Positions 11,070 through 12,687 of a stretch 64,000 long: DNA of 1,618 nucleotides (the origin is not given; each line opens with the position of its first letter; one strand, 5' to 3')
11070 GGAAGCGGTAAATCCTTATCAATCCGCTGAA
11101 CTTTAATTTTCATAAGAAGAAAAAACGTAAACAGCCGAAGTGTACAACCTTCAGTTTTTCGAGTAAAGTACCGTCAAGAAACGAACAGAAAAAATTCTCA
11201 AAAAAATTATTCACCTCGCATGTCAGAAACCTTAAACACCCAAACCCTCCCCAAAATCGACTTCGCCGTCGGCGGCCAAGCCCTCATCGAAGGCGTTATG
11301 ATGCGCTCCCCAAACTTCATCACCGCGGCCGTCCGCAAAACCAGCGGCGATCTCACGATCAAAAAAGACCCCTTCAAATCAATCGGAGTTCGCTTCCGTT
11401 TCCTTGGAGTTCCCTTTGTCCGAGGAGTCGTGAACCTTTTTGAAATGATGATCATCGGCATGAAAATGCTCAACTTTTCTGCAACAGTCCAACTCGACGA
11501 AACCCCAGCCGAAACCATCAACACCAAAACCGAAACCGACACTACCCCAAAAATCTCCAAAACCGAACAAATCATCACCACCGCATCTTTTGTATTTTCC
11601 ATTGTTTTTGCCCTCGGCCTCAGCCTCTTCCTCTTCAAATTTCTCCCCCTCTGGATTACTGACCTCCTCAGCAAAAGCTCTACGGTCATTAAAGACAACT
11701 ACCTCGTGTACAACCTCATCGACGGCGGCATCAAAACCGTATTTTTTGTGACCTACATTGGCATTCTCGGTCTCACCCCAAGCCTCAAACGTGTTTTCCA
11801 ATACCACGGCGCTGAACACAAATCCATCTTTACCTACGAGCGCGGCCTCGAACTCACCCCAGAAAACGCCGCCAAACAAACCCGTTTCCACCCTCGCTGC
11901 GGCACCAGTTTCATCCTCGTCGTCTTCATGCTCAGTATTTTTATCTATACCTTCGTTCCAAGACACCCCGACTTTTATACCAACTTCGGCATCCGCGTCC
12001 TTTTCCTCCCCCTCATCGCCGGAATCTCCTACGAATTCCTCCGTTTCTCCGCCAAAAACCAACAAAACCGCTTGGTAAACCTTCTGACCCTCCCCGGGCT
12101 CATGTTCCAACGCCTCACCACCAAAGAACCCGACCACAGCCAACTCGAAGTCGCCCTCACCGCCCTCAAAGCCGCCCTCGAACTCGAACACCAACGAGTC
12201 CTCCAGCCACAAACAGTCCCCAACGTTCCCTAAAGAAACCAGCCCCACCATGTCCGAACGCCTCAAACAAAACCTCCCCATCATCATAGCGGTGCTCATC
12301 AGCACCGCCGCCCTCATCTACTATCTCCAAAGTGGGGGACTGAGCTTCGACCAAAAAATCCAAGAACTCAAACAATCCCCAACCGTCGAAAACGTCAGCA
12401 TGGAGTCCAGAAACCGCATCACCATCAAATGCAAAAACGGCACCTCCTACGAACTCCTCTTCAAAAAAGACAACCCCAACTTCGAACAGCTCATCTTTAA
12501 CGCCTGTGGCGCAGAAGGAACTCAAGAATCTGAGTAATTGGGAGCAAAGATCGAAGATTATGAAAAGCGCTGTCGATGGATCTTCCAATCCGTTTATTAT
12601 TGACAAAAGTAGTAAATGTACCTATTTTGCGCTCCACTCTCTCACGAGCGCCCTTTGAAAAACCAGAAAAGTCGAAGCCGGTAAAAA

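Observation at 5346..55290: Bipartite intergenic repeat with fixed spacing, at least 7 copies in 64 kb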

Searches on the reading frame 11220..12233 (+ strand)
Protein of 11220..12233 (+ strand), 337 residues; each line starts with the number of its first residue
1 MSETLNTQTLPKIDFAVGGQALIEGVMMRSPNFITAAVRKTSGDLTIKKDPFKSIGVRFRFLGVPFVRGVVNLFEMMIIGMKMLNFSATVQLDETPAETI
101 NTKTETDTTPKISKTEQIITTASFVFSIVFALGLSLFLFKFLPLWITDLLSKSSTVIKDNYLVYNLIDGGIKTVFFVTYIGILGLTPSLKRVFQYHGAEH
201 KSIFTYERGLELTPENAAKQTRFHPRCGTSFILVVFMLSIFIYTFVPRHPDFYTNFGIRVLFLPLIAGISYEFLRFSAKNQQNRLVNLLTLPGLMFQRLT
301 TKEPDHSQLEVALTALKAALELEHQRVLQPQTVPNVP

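Call 32: search_protein_families(library=pfam, proteins=[window:11220-12233:+], max_evalue=0.01)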
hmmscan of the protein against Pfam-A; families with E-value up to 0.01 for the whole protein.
window:11220-12233:+ (337 aa): 1 family
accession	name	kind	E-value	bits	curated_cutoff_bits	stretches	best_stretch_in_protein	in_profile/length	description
PF07136.16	DUF1385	-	2e-81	273.1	22.1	1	64-321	1-226/227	Protein of unknown function (DUF1385)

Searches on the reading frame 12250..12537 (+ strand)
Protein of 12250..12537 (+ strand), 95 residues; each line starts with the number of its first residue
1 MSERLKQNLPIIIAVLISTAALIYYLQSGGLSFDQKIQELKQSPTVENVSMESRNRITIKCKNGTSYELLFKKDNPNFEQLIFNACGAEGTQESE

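Call 32: search_protein_families(library=pfam, proteins=[window:12250-12537:+], max_evalue=0.01)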
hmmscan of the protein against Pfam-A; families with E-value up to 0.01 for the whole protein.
window:12250-12537:+ (95 aa): 0 families

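Call 60: find_homologous_proteins(query=window:12250-12537:+, max_evalue=1e-8)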
Query window:12250-12537:+ (95 aa): 3 proteins with E <= 1e-8 among 3 candidates.
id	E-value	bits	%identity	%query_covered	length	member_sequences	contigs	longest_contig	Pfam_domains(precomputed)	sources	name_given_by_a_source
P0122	8.0e-54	196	100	99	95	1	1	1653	-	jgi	jgi:hypothetical protein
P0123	2.4e-17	80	42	76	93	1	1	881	-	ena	-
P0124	2.5e-14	71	39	89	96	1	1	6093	-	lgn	-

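Call 61: find_encoding_contigs(protein=P0122, flank=10000, max_places=5)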
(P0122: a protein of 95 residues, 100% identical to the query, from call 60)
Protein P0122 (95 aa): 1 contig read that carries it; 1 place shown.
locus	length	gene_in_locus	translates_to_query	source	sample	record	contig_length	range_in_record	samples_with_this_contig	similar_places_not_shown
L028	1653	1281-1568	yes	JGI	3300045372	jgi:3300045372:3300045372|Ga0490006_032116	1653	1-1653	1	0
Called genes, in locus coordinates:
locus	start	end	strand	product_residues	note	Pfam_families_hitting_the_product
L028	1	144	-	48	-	?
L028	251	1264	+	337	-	PF07136:DUF1385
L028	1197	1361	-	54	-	-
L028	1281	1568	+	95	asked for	-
